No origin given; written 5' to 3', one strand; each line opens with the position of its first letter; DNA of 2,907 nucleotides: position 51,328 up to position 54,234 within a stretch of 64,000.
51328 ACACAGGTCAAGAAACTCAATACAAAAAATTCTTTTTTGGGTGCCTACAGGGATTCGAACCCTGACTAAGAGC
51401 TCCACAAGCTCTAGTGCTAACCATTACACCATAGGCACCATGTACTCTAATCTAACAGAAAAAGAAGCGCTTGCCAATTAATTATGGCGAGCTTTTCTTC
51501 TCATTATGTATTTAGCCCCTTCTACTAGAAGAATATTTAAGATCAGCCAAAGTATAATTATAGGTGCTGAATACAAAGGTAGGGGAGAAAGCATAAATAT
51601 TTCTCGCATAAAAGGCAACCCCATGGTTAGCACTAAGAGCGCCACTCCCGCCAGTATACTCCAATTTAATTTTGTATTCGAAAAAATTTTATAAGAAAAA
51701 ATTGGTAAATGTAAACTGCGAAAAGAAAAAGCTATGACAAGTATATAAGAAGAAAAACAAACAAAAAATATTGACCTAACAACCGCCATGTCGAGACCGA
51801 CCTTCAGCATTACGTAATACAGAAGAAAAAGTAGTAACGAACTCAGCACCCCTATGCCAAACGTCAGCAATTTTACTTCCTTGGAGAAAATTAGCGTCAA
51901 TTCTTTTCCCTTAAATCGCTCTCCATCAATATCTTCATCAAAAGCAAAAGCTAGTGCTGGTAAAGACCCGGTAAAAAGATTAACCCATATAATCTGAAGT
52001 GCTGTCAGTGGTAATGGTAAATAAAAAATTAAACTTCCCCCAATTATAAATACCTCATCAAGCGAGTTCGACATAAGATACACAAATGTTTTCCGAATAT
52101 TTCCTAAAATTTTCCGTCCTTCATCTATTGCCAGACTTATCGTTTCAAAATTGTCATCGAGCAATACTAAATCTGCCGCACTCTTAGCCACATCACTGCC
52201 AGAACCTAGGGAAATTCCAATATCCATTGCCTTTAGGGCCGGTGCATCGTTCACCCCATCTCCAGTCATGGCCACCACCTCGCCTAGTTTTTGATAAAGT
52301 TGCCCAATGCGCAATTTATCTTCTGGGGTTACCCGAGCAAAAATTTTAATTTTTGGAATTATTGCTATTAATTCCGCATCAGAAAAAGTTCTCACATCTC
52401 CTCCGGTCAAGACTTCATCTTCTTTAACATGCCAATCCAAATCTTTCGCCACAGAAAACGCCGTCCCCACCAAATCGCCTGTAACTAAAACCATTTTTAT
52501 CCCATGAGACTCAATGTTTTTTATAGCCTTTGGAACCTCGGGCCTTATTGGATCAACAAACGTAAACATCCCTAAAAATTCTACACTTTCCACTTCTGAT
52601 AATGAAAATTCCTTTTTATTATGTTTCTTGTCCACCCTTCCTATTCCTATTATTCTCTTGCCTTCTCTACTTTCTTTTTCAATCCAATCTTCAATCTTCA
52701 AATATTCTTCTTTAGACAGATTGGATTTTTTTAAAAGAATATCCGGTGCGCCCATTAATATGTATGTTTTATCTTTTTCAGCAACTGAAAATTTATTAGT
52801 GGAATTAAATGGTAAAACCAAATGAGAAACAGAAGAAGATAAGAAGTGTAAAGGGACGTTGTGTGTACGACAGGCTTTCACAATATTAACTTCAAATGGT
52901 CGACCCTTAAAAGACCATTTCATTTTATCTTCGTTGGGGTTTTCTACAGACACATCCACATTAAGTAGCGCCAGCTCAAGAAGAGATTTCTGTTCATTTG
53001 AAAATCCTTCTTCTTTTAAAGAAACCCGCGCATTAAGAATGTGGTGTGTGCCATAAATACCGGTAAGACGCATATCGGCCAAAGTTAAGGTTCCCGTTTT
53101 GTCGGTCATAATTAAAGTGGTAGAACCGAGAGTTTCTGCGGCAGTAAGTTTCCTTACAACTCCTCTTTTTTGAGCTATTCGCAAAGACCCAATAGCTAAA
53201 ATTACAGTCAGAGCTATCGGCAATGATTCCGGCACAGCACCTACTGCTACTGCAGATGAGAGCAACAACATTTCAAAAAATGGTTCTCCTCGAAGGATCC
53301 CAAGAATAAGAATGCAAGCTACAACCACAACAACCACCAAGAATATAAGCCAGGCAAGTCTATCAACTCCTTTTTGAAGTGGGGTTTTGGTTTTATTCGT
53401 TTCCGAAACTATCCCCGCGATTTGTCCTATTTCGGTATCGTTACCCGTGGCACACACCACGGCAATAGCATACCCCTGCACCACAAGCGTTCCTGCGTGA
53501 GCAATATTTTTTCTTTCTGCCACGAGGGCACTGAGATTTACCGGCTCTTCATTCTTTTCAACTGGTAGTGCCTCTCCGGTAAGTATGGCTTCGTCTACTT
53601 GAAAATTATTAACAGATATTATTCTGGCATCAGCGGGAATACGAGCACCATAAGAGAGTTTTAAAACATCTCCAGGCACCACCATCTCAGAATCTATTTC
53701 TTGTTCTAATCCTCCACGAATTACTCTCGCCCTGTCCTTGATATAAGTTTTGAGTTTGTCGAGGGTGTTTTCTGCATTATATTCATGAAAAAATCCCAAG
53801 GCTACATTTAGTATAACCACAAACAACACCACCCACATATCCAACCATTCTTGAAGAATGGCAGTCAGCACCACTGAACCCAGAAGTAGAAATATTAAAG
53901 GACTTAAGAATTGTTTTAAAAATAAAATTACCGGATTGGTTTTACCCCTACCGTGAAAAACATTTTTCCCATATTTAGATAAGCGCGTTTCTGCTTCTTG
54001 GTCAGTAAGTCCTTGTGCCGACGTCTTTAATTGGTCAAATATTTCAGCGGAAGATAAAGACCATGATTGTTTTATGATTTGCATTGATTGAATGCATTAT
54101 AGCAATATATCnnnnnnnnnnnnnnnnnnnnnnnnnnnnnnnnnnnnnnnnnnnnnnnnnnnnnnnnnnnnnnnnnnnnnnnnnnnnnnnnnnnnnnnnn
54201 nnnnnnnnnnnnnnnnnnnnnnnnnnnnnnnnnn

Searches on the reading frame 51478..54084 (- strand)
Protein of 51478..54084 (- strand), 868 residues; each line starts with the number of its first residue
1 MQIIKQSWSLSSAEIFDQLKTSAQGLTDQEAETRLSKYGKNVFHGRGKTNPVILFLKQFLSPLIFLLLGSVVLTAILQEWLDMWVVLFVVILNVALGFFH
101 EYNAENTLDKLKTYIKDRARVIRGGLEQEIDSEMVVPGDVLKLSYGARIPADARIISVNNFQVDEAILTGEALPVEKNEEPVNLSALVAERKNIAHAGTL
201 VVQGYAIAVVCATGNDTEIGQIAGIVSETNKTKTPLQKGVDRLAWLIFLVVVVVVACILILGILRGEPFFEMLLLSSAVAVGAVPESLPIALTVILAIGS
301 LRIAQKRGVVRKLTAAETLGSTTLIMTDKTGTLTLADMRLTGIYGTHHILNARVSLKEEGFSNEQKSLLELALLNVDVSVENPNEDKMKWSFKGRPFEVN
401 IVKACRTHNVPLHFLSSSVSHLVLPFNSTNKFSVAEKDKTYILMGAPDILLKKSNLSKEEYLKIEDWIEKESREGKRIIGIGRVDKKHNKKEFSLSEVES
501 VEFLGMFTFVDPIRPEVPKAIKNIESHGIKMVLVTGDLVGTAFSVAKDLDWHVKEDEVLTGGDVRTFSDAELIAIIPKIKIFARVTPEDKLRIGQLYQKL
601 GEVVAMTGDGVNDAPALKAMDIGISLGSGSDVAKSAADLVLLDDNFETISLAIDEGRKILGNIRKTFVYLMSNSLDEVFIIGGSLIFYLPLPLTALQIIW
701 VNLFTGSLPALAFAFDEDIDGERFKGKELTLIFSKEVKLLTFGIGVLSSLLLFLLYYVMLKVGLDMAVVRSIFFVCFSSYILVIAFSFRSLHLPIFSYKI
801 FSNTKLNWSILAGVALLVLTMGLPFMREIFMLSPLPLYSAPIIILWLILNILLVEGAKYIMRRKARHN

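Call 16: search_protein_families(library=pfam, proteins=[window:51478-54084:-], max_evalue=0.001)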
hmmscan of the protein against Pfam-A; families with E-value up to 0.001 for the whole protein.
window:51478-54084:- (868 aa): 6 families
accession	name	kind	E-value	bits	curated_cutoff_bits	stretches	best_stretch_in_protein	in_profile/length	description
PF00122.25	E1-E2_ATPase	-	5.3e-51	173.2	28.1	1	115-306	3-181/181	E1-E2 ATPase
PF00689.26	Cation_ATPase_C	-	1.7e-23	83.7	27.3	1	690-860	1-175/175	Cation transporting ATPase, C-terminus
PF00702.32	Hydrolase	-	3.5e-17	63.9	26.4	1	324-621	3-191/191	haloacid dehalogenase-like hydrolase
PF00690.31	Cation_ATPase_N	-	6.2e-16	58.2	20.4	1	8-73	2-68/69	Cation transporter/ATPase, N-terminus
PF08282.18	Hydrolase_3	-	8.9e-06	26.1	20.9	1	602-650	204-252/255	haloacid dehalogenase-like hydrolase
PF13246.12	Cation_ATPase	-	0.00011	22.6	21.7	1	374-454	3-88/91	Cation transport ATPase (P-type)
